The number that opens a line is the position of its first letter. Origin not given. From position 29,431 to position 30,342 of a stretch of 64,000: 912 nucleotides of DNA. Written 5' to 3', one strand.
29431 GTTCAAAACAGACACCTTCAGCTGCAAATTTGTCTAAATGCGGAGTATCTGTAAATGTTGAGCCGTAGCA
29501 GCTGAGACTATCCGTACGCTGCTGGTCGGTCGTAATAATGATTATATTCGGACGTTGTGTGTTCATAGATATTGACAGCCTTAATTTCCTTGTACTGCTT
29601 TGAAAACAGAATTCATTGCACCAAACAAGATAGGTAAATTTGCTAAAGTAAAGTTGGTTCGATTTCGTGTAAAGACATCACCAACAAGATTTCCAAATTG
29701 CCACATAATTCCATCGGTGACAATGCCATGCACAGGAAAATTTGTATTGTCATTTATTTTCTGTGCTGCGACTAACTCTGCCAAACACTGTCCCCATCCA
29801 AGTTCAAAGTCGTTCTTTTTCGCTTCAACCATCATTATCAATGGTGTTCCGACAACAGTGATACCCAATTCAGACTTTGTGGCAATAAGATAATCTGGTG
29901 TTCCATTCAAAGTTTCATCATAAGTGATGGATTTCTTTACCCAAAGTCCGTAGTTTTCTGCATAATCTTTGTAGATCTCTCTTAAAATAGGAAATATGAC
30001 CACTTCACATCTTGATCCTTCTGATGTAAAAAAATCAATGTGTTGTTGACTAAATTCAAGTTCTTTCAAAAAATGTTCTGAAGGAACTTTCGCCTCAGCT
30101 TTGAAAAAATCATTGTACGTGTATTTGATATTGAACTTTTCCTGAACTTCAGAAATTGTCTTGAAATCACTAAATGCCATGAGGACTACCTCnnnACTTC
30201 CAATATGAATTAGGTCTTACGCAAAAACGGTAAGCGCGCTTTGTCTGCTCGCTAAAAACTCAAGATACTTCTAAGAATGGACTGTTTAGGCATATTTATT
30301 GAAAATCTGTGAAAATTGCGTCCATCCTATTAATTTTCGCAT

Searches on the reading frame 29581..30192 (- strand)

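Call 76: search_protein_families(library=pfam, proteins=[window:29581-30192:-], max_evalue=0.01)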
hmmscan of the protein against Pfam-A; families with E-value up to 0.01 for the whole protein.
window:29581-30192:- (203 aa): 0 families

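Call 83: search_protein_families(library=padloc, proteins=[window:29581-30192:-], max_evalue=0.001)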
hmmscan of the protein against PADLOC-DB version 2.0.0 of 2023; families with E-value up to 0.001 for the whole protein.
window:29581-30192:- (203 aa): 1 family
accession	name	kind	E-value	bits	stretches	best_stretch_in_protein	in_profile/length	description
PDLC01472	PD_DExK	-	2.7e-43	145.3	1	57-201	2-144/146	"CAS-I,CAS-II,CAS-III,CAS-IV,CAS-V,CAS-VI; associated"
